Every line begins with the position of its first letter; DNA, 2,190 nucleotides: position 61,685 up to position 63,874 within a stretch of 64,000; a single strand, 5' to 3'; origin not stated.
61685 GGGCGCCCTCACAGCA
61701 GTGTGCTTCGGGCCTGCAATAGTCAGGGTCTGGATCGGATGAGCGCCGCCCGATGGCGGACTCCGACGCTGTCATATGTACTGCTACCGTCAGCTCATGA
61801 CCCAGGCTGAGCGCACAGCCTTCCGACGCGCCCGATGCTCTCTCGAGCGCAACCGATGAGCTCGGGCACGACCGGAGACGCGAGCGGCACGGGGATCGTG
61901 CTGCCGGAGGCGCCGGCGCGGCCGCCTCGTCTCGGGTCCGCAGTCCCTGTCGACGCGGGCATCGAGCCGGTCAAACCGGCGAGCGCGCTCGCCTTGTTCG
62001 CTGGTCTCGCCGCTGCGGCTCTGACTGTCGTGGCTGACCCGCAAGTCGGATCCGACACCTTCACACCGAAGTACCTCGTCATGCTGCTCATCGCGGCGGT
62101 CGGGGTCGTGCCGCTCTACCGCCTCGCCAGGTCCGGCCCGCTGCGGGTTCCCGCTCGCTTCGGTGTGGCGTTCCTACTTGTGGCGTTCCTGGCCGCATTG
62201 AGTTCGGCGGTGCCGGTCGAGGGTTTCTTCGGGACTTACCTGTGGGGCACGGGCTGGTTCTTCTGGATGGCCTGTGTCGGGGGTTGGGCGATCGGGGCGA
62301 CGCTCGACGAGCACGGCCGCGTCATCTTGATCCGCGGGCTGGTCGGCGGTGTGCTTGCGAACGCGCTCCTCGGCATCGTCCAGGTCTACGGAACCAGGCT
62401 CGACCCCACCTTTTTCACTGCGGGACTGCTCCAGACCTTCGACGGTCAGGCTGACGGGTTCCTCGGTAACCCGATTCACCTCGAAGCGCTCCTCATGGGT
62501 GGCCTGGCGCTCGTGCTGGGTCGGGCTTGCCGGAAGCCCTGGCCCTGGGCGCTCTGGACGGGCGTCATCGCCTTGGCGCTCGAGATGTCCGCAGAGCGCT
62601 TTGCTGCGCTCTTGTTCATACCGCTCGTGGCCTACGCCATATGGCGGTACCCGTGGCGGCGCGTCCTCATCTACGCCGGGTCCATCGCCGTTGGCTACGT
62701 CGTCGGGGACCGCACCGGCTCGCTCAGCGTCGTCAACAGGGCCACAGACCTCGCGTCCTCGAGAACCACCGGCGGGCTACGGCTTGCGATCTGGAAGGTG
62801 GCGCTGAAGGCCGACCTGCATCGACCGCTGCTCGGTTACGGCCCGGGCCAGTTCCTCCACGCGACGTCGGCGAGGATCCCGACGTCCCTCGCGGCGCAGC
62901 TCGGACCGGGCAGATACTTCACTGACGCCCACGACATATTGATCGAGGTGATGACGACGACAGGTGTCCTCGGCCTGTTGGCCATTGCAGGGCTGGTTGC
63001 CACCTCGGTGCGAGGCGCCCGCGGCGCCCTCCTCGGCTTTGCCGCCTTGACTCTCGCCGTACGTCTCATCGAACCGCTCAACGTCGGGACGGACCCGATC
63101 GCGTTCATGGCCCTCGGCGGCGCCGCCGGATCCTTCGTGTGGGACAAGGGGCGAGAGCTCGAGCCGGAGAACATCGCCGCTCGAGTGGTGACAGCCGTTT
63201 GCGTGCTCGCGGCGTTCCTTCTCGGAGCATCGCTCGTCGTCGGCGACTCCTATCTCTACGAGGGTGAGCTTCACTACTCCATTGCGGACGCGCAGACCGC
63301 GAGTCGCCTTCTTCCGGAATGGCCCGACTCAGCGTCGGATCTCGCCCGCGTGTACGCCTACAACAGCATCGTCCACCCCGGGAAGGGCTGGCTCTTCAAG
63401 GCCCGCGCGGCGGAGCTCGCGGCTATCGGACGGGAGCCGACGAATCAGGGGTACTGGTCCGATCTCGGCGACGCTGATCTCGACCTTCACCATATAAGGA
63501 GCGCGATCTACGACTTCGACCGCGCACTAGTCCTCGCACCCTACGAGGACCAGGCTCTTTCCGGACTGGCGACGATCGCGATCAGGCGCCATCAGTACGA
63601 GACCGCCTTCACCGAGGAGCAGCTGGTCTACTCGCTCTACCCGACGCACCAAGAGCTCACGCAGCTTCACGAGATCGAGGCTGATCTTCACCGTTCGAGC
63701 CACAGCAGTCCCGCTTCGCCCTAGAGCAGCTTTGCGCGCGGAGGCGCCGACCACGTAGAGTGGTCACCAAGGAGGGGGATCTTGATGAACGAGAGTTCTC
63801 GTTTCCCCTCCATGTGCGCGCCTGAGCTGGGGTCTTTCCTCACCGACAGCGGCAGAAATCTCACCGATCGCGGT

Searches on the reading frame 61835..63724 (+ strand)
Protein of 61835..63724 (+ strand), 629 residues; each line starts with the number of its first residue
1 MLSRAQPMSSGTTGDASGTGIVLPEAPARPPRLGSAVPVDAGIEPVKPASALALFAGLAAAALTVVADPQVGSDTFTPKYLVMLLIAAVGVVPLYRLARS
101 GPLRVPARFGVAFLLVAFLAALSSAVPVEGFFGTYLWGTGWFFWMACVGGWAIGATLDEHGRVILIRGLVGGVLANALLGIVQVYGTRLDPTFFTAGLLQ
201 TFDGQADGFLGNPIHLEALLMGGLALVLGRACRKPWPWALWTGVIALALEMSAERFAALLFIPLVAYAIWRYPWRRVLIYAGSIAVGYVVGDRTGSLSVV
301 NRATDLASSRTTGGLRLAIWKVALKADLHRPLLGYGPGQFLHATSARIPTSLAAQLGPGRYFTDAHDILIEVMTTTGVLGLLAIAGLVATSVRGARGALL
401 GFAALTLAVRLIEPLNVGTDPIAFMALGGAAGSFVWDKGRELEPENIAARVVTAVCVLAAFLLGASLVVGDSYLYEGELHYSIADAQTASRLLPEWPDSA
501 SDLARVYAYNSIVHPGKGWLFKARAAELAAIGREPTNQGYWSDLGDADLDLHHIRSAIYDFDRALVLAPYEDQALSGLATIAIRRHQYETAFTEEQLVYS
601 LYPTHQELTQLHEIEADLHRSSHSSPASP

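Call 4: search_protein_families(library=pfam, proteins=[window:61835-63724:+], max_evalue=0.1)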
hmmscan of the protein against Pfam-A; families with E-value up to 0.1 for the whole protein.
window:61835-63724:+ (629 aa): 3 families
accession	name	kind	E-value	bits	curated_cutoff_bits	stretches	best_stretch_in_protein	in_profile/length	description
PF04932.20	Wzy_C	-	9.9e-15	55.1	31.7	1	239-384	2-148/149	O-Antigen ligase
PF07719.23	TPR_2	-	0.0028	18.1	27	0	540-569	3-32/34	Tetratricopeptide repeat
PF23914.1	TPR_CcmH_CycH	-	0.013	15.8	42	1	533-593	45-105/158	Cytochrome c-type biogenesis protein H TPR domain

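Call 10: find_encoding_contigs(protein=window:61835-63724:+, flank=10000, max_places=6)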
Protein window:61835-63724:+ (629 aa): no gene with exactly this product is on record in the collection.

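Call 56: search_protein_families(library=ncbifam, proteins=[window:61835-63724:+], max_evalue=0.01)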
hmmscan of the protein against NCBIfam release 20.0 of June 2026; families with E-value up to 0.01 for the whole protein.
window:61835-63724:+ (629 aa): 1 family
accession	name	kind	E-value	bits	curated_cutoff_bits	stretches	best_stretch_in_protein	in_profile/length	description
TIGR03097.1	PEP_O_lig_1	hypoth_equivalog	0.0053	15.7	188.1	1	204-390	158-343/408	putative O-glycosylation ligase, exosortase A system-associated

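Call 69: search_solved_structures(query=window:61835-63724:+, max_evalue=1)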
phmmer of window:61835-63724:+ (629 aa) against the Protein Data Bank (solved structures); distinct sequences matched with E-value up to 1: 21.
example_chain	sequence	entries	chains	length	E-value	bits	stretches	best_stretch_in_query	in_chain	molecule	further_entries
8ump_A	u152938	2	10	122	0.0015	20.5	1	517-592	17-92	T33-ml35-redesigned-TPR-domain-fold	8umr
6vfj_B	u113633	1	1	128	0.0057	18.5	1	524-608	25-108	I53_dn5B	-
6vl6_B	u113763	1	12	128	0.025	16.4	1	524-608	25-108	T33_dn2B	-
5hrz_A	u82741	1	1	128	0.077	14.8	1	517-610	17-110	TPR domain protein 1na0C3_3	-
7kna_A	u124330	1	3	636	0.079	14.8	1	522-606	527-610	Hemagglutinin,I53_dn5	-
6v8e_A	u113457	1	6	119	0.089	14.6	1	524-610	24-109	Designed protein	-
7obi_A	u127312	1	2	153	0.11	14.3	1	470-607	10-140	CTPR-rv4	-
9uib_A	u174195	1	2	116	0.12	14.2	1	529-611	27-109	Protein SGT1 homolog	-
1w3b_A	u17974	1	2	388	0.14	13.9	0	517-606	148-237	UDP-N-ACETYLGLUCOSAMINE--PEPTIDE N-ACETYLGLUCOSAMINYLTRANSFERASE 110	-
8ur5_A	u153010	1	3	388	0.23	13.3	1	524-606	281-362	Trimer head HA,Hemagglutinin HA1 chain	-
6eou_A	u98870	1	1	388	0.24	13.2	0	517-605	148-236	UDP-N-acetylglucosamine--peptide N-acetylglucosaminyltransferase 110 kDa subunit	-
8ur7_A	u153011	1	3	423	0.25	13.1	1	524-606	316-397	Trimer head HA,Hemagglutinin HA1 chain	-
6vfi_B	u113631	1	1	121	0.28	12.9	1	524-605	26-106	O43_dn18B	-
6vfh_A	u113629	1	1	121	0.3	12.9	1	524-608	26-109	T33_dn10A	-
7yeh_B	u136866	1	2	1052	0.33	12.7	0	517-606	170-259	UDP-N-acetylglucosamine--peptide N-acetylglucosaminyltransferase 110 kDa subunit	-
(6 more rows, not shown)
